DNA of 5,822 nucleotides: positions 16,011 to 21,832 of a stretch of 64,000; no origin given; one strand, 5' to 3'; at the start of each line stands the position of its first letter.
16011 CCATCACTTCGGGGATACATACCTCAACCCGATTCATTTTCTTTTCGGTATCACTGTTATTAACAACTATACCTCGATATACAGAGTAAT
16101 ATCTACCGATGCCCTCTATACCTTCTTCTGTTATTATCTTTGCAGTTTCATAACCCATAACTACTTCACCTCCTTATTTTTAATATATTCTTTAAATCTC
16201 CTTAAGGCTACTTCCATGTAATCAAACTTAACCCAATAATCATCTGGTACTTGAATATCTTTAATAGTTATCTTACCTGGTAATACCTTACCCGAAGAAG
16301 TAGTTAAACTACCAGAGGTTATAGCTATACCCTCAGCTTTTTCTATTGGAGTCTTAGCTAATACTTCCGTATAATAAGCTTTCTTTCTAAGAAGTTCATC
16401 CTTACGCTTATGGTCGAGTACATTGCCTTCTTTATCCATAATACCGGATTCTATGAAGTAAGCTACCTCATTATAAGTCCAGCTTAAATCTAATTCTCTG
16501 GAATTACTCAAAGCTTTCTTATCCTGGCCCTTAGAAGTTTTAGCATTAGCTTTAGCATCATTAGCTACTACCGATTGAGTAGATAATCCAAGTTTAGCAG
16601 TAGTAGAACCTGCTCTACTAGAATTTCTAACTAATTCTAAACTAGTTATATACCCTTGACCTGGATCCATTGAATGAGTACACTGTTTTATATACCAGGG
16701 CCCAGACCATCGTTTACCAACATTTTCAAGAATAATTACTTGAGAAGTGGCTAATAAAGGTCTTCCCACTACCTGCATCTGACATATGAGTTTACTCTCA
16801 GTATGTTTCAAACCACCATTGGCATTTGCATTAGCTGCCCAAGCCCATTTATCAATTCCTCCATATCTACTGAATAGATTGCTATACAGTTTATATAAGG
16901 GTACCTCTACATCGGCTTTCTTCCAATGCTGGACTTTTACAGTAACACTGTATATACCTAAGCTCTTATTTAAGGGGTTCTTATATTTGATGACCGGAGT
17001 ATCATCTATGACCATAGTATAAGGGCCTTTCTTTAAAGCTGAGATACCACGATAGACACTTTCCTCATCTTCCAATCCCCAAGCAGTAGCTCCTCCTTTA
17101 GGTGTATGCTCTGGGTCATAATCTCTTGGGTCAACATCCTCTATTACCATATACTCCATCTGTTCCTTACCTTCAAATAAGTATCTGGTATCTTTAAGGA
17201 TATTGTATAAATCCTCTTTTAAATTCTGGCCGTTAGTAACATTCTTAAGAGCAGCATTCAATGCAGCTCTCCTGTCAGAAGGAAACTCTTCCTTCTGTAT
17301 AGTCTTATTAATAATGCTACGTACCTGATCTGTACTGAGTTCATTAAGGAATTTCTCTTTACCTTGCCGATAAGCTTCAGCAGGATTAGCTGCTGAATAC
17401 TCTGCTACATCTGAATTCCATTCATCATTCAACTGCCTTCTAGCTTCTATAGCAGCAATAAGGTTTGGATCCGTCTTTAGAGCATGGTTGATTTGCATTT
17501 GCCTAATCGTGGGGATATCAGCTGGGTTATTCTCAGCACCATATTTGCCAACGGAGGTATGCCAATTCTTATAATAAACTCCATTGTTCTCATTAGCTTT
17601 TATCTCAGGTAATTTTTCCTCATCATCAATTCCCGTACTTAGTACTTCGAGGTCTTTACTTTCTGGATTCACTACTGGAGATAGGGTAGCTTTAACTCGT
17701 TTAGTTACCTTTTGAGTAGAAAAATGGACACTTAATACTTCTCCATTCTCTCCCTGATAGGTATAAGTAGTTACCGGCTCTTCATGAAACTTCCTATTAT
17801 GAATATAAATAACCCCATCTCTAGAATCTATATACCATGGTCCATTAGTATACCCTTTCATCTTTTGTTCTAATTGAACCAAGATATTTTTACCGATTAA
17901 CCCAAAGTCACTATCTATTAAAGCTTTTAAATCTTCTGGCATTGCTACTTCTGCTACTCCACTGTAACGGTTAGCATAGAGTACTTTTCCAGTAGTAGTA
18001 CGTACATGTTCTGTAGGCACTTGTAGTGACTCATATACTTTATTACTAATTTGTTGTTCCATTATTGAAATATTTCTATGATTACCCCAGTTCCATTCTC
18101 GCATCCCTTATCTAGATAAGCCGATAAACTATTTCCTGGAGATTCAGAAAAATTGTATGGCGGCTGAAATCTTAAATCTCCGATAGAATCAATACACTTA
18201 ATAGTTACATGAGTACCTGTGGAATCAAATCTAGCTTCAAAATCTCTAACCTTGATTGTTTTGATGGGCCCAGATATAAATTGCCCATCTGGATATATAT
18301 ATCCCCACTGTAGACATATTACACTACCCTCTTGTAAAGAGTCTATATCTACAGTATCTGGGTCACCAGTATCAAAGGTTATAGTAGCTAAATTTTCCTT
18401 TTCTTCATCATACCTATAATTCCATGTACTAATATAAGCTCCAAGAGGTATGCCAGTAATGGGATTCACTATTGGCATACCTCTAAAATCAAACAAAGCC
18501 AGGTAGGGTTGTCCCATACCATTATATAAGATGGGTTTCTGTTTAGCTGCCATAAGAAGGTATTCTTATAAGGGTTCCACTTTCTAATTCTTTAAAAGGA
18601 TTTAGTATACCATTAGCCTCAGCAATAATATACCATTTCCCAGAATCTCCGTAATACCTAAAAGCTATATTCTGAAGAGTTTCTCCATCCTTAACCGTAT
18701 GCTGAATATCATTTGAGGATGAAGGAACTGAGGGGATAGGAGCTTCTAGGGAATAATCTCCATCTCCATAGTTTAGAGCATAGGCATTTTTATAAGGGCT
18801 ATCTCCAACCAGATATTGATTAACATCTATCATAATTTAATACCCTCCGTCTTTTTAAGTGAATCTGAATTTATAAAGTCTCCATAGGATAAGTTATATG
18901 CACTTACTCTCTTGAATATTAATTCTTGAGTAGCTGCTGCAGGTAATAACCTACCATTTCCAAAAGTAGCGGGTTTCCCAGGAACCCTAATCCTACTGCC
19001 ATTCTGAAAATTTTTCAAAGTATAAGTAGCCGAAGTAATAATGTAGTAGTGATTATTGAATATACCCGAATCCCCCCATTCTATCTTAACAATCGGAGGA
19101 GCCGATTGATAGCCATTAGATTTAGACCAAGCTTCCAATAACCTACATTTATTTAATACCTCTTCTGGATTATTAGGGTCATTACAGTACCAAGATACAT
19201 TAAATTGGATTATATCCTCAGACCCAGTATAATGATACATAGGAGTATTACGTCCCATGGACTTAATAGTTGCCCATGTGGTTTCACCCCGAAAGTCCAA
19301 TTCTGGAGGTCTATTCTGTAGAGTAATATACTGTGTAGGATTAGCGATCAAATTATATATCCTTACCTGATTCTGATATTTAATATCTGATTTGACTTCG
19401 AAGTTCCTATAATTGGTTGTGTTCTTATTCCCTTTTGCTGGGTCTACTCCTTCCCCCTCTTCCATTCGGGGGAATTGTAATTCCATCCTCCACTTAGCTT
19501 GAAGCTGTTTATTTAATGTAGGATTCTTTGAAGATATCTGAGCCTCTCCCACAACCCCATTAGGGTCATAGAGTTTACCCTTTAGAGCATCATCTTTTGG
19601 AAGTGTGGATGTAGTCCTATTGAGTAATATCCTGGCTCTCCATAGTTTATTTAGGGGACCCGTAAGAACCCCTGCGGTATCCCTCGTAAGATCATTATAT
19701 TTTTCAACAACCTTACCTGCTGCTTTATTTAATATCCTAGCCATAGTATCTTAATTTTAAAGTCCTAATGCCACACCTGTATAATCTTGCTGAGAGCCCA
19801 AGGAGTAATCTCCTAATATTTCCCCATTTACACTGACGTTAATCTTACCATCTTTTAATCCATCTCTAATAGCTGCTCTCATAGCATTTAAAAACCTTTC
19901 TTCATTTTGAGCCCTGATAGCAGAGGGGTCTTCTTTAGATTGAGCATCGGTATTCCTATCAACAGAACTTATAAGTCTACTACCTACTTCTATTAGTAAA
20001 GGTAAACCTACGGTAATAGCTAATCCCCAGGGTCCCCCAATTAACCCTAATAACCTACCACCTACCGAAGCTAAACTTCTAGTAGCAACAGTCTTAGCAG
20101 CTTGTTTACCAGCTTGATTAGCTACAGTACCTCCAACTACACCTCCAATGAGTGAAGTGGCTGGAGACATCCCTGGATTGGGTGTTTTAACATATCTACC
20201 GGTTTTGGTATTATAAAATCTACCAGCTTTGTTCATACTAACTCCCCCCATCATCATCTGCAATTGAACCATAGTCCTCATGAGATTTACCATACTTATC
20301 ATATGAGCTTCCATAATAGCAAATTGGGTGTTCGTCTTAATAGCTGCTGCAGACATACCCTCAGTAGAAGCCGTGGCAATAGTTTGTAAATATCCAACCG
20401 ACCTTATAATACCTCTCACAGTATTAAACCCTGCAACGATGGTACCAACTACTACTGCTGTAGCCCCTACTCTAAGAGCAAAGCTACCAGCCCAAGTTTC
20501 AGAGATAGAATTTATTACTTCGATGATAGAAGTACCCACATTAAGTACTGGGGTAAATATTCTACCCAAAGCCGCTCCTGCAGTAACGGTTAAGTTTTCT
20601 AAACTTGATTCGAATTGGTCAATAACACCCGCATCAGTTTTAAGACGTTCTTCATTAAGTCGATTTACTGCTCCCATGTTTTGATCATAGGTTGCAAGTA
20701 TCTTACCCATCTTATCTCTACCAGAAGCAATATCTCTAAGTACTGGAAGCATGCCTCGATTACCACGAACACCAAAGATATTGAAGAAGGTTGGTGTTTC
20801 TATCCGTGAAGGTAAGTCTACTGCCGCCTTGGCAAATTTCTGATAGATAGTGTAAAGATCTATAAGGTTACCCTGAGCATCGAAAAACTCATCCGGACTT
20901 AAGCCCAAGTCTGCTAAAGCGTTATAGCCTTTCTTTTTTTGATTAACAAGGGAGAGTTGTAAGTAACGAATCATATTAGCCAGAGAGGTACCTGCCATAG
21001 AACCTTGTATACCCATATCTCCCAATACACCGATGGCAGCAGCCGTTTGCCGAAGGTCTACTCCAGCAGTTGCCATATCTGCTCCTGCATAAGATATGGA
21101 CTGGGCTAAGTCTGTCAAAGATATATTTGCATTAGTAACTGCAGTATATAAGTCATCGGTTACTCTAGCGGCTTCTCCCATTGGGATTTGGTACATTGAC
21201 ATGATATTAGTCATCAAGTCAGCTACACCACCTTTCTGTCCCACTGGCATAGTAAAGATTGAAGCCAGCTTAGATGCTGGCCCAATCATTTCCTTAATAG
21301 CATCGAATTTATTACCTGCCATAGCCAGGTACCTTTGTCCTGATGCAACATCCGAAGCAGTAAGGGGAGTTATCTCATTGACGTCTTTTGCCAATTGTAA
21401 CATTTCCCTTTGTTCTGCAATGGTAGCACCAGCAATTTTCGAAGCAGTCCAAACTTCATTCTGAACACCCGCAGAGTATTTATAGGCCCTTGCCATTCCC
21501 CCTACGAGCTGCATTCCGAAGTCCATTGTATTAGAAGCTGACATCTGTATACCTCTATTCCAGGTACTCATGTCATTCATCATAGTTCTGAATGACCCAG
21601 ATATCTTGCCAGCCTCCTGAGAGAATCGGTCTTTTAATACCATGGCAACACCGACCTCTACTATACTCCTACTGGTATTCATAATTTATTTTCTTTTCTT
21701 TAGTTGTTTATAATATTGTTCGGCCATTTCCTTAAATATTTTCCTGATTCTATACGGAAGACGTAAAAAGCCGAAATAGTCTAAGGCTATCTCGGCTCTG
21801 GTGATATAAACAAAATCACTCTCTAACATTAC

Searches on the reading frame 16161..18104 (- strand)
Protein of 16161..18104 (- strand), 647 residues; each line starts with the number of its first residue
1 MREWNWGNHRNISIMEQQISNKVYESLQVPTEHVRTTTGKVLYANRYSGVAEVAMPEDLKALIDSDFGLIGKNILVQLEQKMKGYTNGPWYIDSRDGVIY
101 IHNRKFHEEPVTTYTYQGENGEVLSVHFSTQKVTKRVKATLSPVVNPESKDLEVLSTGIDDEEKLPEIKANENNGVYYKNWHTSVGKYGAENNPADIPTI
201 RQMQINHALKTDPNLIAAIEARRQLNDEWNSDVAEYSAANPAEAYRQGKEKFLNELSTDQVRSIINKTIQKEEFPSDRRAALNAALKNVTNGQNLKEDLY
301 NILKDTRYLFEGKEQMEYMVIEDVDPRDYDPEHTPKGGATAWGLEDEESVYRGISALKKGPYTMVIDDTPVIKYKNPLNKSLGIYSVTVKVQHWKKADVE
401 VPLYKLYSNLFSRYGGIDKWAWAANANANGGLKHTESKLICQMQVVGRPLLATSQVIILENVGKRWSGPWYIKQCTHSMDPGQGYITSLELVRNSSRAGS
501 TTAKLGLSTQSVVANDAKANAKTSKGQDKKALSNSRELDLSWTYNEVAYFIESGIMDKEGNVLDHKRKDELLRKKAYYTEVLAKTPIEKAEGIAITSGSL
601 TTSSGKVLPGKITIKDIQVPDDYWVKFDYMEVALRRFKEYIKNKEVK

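Call 36: search_protein_families(library=phrogs, max_evalue=0.00001, proteins=[window:16161-18104:-])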
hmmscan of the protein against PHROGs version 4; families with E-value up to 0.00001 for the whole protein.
window:16161-18104:- (647 aa): 2 families
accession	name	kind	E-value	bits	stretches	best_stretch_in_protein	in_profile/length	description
phrog_52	-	tail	5.9e-12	46.2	1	443-555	462-581/677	tail protein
phrog_20686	-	unknown function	3.3e-07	31.6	1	424-504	34-116/135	-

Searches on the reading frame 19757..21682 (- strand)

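Call 36: search_protein_families(library=phrogs, max_evalue=0.00001, proteins=[window:19757-21682:-])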
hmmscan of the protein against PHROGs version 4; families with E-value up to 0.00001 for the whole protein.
window:19757-21682:- (641 aa): 18 families
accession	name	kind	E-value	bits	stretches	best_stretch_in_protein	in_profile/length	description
phrog_28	-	tail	7.6e-40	138.3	1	85-563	298-673/1228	tail length tape measure protein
phrog_9696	-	tail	5.5e-39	134.7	1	16-359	31-364/1415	tail length tape measure protein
phrog_1533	-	tail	1.4e-36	126.5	1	19-579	200-685/1688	tail length tape measure protein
phrog_4704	-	tail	8.4e-25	88.5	1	24-465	172-600/625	tail length tape measure protein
phrog_991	-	tail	9.7e-23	80.8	1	55-520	283-662/1966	tail length tape measure protein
phrog_5493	-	tail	3.9e-21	76.1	1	36-495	36-495/1102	tail length tape measure protein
phrog_167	-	tail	1.2e-20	73.9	1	4-557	224-711/1555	tail length tape measure protein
phrog_1293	-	tail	1.1e-17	64.2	1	168-566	291-619/1424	tail length tape measure protein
phrog_5218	-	unknown function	1.8e-16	60.5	1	18-455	176-636/1599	-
phrog_38390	-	tail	1.2e-15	57.7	1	63-399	53-370/1029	tail length tape measure protein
phrog_1272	-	tail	2.2e-15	56.5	1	16-482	208-633/1606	tail length tape measure protein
phrog_19074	-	unknown function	7.7e-12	44.9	1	76-393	161-462/1384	-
phrog_28420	-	tail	2.1e-11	43.6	1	54-270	45-251/906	tail length tape measure protein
phrog_37649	-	tail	1.2e-10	40.3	1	43-263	425-644/2006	tail length tape measure protein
phrog_16692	-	unknown function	2.2e-10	40.7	1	34-290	144-393/1107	-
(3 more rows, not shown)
